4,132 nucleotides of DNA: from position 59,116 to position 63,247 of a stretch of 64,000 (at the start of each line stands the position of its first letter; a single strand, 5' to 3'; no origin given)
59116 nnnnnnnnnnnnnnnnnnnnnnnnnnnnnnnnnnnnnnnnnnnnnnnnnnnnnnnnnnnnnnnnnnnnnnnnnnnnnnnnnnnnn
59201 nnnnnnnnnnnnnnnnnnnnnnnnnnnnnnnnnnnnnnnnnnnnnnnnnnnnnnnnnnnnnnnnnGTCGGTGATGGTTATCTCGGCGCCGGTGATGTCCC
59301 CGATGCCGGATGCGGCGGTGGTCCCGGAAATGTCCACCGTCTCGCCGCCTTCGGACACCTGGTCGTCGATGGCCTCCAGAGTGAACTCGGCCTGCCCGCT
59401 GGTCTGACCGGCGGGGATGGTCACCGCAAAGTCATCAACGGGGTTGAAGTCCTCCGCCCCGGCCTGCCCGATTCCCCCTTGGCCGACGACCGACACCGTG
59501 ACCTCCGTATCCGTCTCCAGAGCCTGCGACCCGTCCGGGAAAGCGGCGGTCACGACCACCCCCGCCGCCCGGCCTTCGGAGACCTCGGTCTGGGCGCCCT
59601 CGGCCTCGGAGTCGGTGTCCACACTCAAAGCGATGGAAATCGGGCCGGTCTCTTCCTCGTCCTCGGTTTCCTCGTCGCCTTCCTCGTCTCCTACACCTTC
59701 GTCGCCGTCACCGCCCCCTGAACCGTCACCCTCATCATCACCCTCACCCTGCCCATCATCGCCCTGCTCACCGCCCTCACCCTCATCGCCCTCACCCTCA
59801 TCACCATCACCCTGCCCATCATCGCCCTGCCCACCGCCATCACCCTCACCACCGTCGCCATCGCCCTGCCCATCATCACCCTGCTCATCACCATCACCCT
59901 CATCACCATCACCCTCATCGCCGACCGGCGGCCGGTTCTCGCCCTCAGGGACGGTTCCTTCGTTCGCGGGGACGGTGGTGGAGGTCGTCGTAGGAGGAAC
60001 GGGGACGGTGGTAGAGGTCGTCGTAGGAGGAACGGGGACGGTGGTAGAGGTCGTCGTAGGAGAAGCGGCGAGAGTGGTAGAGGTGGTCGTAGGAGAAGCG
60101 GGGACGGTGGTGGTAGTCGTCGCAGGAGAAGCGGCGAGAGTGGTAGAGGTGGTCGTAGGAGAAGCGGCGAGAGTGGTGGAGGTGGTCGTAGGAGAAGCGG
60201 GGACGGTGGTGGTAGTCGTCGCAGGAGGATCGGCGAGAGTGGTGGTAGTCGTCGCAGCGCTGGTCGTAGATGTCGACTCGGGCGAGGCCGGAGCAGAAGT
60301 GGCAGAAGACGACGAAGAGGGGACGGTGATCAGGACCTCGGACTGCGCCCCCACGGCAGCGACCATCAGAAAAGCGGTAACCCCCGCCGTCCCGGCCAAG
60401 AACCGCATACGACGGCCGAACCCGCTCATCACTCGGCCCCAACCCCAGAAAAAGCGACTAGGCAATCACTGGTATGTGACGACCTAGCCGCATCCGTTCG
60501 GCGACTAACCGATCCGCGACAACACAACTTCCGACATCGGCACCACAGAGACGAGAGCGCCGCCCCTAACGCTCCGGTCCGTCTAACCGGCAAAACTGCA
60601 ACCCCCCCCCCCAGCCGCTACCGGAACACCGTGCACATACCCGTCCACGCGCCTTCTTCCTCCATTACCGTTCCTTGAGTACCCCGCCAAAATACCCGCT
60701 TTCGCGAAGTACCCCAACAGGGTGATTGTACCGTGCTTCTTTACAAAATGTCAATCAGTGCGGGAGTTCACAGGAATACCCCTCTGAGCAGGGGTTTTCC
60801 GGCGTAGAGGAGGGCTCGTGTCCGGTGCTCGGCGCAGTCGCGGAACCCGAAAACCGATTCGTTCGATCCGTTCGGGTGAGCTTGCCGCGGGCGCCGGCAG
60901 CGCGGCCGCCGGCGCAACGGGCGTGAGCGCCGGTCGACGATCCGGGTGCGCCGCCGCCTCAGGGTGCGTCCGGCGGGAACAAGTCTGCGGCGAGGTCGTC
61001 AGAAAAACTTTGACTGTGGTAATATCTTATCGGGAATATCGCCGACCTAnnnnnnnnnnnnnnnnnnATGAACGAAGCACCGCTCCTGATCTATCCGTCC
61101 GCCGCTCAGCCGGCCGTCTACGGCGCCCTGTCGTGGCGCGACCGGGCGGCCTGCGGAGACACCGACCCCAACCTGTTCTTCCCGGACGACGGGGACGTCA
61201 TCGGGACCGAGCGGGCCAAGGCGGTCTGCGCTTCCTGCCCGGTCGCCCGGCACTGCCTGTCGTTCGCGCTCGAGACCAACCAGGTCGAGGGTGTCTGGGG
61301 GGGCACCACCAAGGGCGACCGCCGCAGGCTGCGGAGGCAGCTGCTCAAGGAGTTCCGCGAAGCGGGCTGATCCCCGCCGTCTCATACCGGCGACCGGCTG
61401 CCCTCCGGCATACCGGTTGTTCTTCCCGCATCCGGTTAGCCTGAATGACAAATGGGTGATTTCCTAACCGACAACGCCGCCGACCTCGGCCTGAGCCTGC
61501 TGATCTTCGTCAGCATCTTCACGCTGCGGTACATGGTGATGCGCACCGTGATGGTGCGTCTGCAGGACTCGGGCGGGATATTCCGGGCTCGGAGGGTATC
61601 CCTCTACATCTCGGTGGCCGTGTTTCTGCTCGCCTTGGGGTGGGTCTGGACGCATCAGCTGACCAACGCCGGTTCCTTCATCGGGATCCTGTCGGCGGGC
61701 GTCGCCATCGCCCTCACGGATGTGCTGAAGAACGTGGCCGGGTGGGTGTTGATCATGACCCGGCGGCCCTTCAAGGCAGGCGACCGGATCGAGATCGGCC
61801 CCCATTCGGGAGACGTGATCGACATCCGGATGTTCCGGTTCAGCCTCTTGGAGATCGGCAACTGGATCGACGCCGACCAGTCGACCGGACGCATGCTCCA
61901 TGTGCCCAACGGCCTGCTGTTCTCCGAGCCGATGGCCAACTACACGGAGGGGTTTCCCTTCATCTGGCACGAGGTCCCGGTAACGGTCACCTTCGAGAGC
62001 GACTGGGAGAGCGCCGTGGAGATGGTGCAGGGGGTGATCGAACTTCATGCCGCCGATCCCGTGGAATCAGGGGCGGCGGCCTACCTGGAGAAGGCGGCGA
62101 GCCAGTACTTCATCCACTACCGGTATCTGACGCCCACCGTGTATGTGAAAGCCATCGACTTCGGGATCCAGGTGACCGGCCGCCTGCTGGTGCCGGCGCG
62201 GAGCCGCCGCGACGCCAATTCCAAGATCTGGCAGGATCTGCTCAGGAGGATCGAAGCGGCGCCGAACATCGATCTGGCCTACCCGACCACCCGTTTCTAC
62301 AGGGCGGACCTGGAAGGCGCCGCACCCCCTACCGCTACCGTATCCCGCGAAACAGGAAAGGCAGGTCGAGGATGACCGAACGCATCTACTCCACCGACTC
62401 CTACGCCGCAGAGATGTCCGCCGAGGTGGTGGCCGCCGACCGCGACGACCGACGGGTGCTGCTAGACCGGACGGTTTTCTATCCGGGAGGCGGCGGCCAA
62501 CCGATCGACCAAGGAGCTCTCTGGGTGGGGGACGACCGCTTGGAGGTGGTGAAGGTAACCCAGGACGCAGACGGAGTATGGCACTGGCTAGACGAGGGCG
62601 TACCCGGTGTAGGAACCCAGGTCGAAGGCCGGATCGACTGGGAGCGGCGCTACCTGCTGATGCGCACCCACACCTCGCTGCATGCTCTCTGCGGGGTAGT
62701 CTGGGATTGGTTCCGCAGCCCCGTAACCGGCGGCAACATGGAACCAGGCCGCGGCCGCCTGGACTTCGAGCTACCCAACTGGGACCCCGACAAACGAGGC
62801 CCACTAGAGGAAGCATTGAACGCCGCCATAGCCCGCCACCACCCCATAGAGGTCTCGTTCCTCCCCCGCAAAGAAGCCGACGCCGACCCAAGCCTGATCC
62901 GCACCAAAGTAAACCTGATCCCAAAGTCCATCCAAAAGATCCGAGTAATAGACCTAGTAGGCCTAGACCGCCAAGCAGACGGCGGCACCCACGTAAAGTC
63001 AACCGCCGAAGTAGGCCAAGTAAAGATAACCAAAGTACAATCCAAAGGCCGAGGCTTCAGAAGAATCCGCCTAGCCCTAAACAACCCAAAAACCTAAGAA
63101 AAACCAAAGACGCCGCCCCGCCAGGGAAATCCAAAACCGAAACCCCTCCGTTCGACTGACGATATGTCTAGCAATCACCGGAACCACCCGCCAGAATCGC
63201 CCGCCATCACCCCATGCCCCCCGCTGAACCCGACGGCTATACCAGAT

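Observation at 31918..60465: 28.5 kb single gene encoding a 9515-aa SLH-anchored Calx-beta polyprotein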

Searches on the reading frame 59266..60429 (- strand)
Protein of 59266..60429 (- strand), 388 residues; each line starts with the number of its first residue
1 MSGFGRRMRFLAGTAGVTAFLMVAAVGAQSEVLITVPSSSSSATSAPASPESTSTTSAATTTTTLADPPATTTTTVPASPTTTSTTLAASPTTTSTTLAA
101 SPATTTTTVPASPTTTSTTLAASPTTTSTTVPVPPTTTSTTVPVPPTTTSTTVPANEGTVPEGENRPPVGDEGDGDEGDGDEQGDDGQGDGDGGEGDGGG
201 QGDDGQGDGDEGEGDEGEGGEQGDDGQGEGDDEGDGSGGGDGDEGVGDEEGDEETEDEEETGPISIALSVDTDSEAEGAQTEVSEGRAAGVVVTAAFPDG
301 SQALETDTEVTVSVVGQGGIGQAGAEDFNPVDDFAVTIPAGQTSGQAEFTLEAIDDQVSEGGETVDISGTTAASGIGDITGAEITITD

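Call 62: find_related_loci(query=window:59266-60429:-, collection=metagenome_contigs, flank=6000)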
Query window:59266-60429:- (388 aa) in metagenome_contigs; peptide patterns used: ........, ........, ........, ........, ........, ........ (x = any residue, [..] = any of these).
600 stretches matched a pattern, but none encodes a relative of the query by tblastn (E <= 1e-3).

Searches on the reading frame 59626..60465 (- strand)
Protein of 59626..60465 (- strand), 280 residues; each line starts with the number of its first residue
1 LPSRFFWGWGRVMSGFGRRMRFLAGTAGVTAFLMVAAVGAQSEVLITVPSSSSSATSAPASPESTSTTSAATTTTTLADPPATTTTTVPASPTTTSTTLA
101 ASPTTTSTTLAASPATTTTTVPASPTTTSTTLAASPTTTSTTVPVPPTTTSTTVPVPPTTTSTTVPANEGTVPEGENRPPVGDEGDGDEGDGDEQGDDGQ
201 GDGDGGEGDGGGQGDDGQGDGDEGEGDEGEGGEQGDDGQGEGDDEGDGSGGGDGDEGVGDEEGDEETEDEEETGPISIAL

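Call 16: search_protein_families(library=pfam, proteins=[window:59626-60465:-], max_evalue=0.1)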
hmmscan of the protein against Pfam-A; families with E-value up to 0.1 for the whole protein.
window:59626-60465:- (280 aa): 0 families

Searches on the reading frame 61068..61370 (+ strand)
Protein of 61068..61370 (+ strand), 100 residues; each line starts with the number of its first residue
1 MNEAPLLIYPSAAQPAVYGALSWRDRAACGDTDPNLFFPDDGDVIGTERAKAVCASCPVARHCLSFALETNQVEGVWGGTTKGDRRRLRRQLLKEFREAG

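Call 16: search_protein_families(library=pfam, proteins=[window:61068-61370:+], max_evalue=0.1)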
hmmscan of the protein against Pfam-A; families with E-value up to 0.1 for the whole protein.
window:61068-61370:+ (100 aa): 1 family
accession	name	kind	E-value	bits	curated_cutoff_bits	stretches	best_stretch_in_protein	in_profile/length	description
PF02467.21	Whib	-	3.5e-24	85.6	23.6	1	23-88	1-65/65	Transcription factor WhiB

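Call 60: find_encoding_contigs(protein=window:61068-61370:+, flank=10000, max_places=6)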
Protein window:61068-61370:+ (100 aa): no gene with exactly this product is on record in the collection.

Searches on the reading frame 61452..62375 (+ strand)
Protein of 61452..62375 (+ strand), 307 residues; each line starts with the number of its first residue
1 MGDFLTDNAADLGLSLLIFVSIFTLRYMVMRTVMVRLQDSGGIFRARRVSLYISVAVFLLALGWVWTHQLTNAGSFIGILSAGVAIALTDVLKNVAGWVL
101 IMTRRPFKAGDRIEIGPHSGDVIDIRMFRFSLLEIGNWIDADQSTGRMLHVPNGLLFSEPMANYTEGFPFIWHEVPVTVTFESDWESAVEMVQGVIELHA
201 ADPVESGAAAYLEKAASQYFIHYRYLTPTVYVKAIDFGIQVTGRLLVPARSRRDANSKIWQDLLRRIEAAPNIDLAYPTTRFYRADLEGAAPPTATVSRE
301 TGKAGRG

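Call 16: search_protein_families(library=pfam, proteins=[window:61452-62375:+], max_evalue=0.1)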
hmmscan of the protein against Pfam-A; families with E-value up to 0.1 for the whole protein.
window:61452-62375:+ (307 aa): 1 family
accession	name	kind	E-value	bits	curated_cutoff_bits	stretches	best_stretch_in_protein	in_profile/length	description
PF00924.24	MS_channel_2nd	-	7.2e-13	48.9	20.2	1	90-165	1-67/68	Mechanosensitive ion channel, beta-domain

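Call 28: find_encoding_contigs(protein=window:61452-62375:+, flank=10000, max_places=6)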
Protein window:61452-62375:+ (307 aa): no gene with exactly this product is on record in the collection.

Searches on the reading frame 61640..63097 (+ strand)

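Call 90: search_protein_families(library=pfam, proteins=[window:61640-63097:+], max_evalue=0.001)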
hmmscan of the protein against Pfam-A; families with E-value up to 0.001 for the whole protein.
window:61640-63097:+ (485 aa): 2 families
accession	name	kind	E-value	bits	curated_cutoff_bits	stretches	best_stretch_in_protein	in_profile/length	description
PF07973.19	tRNA_SAD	-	1.4e-10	41.4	24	1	434-476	1-43/44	Threonyl and Alanyl tRNA synthetase second additional domain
PF01411.24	tRNA-synt_2c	-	4.1e-10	39.3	30.3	1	265-336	479-552/552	tRNA synthetases class II (A)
